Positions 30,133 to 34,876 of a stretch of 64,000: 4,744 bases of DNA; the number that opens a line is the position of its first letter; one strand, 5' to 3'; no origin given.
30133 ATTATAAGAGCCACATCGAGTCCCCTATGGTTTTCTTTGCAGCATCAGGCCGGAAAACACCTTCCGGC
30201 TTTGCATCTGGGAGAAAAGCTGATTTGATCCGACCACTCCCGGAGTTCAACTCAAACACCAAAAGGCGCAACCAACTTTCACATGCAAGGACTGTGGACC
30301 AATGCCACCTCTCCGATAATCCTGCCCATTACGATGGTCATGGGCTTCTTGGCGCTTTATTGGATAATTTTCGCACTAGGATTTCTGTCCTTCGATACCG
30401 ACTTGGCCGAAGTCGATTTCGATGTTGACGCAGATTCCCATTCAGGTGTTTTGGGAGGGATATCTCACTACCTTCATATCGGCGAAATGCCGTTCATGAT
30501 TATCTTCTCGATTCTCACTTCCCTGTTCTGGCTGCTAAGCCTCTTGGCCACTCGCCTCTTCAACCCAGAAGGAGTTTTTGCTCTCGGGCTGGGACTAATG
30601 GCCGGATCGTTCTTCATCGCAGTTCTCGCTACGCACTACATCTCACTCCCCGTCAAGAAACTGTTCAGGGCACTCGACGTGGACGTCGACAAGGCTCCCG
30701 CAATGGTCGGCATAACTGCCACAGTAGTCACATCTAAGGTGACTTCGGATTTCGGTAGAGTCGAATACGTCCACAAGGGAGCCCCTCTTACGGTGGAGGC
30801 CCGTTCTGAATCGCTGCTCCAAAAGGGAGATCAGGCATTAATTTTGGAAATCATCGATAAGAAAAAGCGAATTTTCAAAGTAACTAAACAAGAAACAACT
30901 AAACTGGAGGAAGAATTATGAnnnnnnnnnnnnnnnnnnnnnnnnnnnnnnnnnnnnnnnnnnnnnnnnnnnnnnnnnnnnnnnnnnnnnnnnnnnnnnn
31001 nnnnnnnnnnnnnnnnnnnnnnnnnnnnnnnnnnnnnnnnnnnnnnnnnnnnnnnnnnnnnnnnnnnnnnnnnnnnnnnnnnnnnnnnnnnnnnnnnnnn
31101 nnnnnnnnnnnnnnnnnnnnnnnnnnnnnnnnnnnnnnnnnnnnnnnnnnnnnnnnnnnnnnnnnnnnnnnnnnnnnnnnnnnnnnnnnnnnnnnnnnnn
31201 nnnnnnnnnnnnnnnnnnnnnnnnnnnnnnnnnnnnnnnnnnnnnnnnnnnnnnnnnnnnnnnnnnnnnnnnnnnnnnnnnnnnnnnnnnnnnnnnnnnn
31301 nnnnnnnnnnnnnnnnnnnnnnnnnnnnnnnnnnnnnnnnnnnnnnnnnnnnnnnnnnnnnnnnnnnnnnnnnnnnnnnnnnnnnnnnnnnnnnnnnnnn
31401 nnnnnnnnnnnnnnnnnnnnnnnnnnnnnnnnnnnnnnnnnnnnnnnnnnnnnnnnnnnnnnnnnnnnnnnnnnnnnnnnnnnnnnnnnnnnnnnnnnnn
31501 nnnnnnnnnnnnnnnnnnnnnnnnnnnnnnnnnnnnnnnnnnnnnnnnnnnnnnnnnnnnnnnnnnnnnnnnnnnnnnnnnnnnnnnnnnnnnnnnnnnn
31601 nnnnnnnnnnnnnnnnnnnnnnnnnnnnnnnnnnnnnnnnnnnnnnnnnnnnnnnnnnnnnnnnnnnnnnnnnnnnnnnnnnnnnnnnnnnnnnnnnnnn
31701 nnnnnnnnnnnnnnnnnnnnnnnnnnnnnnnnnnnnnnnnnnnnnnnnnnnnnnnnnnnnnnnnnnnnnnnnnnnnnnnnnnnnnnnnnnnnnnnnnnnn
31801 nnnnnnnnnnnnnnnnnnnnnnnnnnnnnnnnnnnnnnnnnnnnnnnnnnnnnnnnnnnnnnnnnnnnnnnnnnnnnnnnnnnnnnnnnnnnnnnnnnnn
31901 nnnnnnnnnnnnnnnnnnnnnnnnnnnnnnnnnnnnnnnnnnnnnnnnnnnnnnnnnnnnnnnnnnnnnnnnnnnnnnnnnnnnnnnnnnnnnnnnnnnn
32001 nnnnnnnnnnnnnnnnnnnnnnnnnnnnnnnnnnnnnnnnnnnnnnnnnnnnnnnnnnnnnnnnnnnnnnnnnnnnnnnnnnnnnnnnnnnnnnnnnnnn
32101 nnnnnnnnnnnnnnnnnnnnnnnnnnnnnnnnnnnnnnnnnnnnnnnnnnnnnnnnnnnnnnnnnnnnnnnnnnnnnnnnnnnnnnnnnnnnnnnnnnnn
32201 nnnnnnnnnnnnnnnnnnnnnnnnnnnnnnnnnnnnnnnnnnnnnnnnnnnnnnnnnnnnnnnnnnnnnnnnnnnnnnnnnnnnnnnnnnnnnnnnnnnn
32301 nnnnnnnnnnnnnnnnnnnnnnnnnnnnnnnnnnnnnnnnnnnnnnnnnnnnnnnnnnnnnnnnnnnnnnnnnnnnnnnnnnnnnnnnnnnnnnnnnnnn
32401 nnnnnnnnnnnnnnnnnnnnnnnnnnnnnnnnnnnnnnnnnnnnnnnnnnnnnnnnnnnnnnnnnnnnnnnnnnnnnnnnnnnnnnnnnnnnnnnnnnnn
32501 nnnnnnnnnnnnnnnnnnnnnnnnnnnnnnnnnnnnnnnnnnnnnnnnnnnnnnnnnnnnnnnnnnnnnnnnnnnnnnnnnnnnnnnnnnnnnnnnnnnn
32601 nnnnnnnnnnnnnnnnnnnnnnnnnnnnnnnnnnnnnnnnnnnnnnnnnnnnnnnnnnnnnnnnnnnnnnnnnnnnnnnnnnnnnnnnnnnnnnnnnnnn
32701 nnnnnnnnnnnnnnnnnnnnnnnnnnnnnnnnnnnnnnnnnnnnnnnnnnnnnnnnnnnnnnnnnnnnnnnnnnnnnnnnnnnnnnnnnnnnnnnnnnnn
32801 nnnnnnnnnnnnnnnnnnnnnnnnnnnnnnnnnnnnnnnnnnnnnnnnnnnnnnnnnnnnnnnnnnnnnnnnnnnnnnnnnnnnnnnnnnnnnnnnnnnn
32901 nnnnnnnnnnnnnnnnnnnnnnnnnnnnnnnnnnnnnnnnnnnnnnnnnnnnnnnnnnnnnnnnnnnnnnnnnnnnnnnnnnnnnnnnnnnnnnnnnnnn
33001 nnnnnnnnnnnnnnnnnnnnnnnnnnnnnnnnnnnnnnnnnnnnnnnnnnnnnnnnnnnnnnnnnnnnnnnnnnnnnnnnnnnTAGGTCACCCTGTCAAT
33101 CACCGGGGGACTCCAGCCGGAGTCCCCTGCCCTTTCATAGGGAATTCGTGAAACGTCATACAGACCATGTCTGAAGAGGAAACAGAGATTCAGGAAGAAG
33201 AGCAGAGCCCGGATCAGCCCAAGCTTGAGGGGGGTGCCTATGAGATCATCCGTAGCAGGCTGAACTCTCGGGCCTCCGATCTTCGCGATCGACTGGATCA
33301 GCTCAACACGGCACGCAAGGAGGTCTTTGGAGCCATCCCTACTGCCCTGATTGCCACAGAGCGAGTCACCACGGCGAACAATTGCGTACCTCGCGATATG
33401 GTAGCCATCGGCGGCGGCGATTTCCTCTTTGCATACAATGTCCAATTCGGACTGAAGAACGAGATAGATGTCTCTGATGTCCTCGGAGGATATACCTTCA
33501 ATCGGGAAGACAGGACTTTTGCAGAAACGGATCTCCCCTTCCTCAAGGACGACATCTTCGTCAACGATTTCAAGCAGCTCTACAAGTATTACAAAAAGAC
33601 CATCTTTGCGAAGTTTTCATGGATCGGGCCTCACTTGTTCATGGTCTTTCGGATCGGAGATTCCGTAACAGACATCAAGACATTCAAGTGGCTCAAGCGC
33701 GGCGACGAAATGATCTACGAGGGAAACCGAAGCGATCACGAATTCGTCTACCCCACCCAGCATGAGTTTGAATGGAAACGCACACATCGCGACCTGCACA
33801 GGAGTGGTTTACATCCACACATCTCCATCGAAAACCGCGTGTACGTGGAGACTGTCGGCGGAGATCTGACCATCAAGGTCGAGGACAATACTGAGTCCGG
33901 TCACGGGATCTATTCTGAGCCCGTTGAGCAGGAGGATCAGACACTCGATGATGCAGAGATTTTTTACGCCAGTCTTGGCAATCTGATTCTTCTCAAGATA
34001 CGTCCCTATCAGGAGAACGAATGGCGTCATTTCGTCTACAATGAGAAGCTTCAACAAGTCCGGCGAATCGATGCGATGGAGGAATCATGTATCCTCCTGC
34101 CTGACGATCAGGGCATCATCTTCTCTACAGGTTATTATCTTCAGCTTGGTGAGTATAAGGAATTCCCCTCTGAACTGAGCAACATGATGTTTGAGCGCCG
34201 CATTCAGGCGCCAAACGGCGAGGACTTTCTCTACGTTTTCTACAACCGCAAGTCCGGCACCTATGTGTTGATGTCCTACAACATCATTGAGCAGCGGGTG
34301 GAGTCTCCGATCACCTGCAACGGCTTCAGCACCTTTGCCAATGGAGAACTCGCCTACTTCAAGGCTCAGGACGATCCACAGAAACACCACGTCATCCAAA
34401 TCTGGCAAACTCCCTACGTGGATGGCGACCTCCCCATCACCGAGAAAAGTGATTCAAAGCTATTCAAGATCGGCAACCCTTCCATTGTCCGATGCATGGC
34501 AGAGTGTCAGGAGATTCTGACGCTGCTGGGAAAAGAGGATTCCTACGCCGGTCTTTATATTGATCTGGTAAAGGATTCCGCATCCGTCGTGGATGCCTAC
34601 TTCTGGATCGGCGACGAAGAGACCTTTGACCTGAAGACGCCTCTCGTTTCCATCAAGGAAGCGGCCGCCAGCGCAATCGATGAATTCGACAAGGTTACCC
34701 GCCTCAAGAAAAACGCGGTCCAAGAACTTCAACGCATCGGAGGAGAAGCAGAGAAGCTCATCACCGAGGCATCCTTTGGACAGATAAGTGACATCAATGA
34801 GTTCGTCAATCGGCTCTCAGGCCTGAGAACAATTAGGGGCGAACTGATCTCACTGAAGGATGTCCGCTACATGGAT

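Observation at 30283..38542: NfeD-like / flotillin / 1791-aa MoxR-type AAA+ giant protein operon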

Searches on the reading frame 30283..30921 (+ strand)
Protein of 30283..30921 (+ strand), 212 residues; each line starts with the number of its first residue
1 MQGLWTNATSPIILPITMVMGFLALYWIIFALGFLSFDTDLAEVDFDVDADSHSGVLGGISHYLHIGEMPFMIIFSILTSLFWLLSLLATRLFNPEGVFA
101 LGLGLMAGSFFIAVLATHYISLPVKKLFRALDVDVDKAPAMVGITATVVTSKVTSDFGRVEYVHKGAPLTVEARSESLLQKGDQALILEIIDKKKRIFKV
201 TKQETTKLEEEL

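Call 6: search_protein_families(library=pfam, proteins=[window:30283-30921:+], max_evalue=0.01)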
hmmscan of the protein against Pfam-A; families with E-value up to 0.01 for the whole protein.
window:30283-30921:+ (212 aa): 1 family
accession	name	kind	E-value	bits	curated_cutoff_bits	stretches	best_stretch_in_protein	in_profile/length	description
PF21001.2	YqiJ_N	-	4.4e-05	24.1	23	1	17-94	11-91/116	Inner membrane protein YqiJ, N-terminal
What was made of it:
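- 30283..30921 (+): YqiJ/YuaF-like small inner-membrane protein (212 aa): three hydrophobic segments (about aa 8-39, 64-93, 96-118), an acidic D-x-D loop after TM1, and a C-terminal beta-rich domain aligned to the YqiJ OB region. Alternative starts at 30298 (207 aa) and 30349 (190 aa). Pfam YqiJ_N E 4e-5 (call 6).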

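Call 7: search_protein_families(library=ncbifam, proteins=[window:30283-30921:+], max_evalue=0.01)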
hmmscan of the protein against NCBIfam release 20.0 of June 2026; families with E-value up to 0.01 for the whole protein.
window:30283-30921:+ (212 aa): 1 family
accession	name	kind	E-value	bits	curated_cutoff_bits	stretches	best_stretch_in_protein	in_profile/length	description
NF045633.1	LipidAPhtaseLpxF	equivalog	0.00031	20.7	400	1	18-109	10-100/217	lipid A 4'-phosphatase LpxF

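Call 8: search_protein_families(library=padloc, proteins=[window:30283-30921:+], max_evalue=1)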
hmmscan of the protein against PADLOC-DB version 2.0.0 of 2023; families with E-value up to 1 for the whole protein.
window:30283-30921:+ (212 aa): 0 families
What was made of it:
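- There are no meaningful PADLOC hits; the best are P-loop-only matches at E 8e-4 and 5e-3 (call 8).
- Tried and rejected: PADLOC found no defence-system match (call 8).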

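Call 9: search_protein_families(library=pfam, proteins=[window:30283-30921:+], max_evalue=10)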
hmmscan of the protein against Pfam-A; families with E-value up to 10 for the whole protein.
window:30283-30921:+ (212 aa): 2 families
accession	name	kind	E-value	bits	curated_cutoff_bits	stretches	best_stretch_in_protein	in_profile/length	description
PF21001.2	YqiJ_N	-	4.4e-05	24.1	23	1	17-94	11-91/116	Inner membrane protein YqiJ, N-terminal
PF06105.17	Aph-1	-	0.67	9.7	25.6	1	64-91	22-49/231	Aph-1 protein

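Call 97: search_protein_families(library=pfam, alignment_id=A6, max_evalue=0.01)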
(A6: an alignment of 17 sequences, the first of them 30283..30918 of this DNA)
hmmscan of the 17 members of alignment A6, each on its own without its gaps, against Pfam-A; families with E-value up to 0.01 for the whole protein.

A. member 1, window:30283-30918:+ (212 aa): 1 family
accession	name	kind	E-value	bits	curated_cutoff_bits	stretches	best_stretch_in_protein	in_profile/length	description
PF21001.2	YqiJ_N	-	4.4e-05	24.1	23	1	17-94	11-91/116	Inner membrane protein YqiJ, N-terminal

B. families by the number of members that match (of 17 scanned): 4 families
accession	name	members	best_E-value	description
PF21001.2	YqiJ_N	8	1.1e-15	Inner membrane protein YqiJ, N-terminal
PF07290.17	YqiJ_OB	1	1.7e-14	Inner membrane protein YqiJ, OB-fold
PF00335.26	Tetraspanin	1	0.0022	Tetraspanin family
PF01957.25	NfeD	1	0.0049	NfeD-like C-terminal, partner-binding domain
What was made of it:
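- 30283..30921 (+): Pfam YqiJ_OB and NfeD did not hit this protein (call 97).
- On YqiJ-YqiK type flotillin pair: Pfam YqiJ_OB and NfeD do not hit the window protein (call 97), and no structure was predicted for it.
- Checked: Pfam YqiJ_OB and NfeD do not hit it (call 97).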

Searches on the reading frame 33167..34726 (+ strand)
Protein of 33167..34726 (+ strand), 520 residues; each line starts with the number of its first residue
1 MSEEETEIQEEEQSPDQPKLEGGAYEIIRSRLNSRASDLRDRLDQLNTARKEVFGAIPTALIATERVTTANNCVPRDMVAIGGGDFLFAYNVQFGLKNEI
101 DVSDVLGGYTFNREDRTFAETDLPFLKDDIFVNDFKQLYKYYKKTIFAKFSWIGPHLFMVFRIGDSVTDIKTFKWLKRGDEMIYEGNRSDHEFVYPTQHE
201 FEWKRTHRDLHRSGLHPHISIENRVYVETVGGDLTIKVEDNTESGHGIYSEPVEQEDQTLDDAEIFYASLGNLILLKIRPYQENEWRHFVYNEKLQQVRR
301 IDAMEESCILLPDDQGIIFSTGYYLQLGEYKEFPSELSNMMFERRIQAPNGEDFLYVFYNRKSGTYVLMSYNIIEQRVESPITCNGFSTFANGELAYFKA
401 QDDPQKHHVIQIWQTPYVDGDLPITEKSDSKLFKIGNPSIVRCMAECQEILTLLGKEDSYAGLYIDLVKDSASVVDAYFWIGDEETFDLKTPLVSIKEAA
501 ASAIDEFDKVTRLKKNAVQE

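Call 79: search_protein_representatives(protein=window:33167-34726:+)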
Query: 520 residues. Proteins with E-value up to 0.001 (for the whole library): 762; up to 1e-10: 547; up to 1e-30: 256. The best 150 are listed.
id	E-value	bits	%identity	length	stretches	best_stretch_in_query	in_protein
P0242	1.0e-208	710.8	61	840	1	17-519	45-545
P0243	6.7e-207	704.8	60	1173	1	17-518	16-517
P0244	7.0e-198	675.0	58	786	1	15-517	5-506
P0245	5.0e-195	665.6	57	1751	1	19-519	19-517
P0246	1.4e-187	641.0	54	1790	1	18-520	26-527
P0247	2.0e-178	610.8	56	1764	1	19-516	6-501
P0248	2.4e-173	594.1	57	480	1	14-463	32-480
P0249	6.9e-170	582.7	52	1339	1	20-515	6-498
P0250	4.2e-167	573.5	52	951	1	19-518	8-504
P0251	5.3e-165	566.6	49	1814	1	19-517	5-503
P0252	3.9e-164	563.7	49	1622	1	20-519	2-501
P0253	3.2e-163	560.7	50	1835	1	3-517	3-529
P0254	2.7e-159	547.7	49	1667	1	20-517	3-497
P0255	5.5e-159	546.7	52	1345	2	183-519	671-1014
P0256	3.1e-155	534.3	51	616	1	14-517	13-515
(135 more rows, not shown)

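Call 82: find_related_loci(query=A5, collection=metagenome_contigs, flank=8000)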
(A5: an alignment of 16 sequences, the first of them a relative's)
Query A5 (1627 aa) in metagenome_contigs; peptide patterns used: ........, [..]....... (x = any residue, [..] = any of these).
600 stretches matched a pattern (row limit reached: there are more); 344 encode a relative of the query (tblastn E <= 1e-3); the best 80 are kept; 80 distinct loci.
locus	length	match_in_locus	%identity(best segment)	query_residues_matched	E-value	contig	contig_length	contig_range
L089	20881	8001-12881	95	1-1627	0e+0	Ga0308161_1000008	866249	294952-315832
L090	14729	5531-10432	38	2-1627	0e+0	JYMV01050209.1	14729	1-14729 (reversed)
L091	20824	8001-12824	39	1-1617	0e+0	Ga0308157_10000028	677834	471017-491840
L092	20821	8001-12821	35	2-1616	0e+0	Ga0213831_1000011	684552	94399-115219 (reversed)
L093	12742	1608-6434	35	10-1608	0e+0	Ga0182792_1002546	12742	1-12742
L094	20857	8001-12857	36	13-1627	0e+0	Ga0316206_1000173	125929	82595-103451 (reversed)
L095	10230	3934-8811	35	10-1617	0e+0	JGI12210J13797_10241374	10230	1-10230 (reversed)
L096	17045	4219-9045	36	15-1613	0e+0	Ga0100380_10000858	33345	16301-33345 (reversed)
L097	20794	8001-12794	36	15-1593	0e+0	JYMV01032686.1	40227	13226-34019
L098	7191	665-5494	35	15-1608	0e+0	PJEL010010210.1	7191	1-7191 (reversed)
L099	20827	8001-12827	36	10-1602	0e+0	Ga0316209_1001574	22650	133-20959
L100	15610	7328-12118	35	15-1607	0e+0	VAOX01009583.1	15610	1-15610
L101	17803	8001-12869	36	10-1623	0e+0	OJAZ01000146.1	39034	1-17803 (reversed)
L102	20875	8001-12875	34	10-1627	0e+0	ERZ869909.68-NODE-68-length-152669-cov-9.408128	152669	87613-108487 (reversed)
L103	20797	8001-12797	36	15-1608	0e+0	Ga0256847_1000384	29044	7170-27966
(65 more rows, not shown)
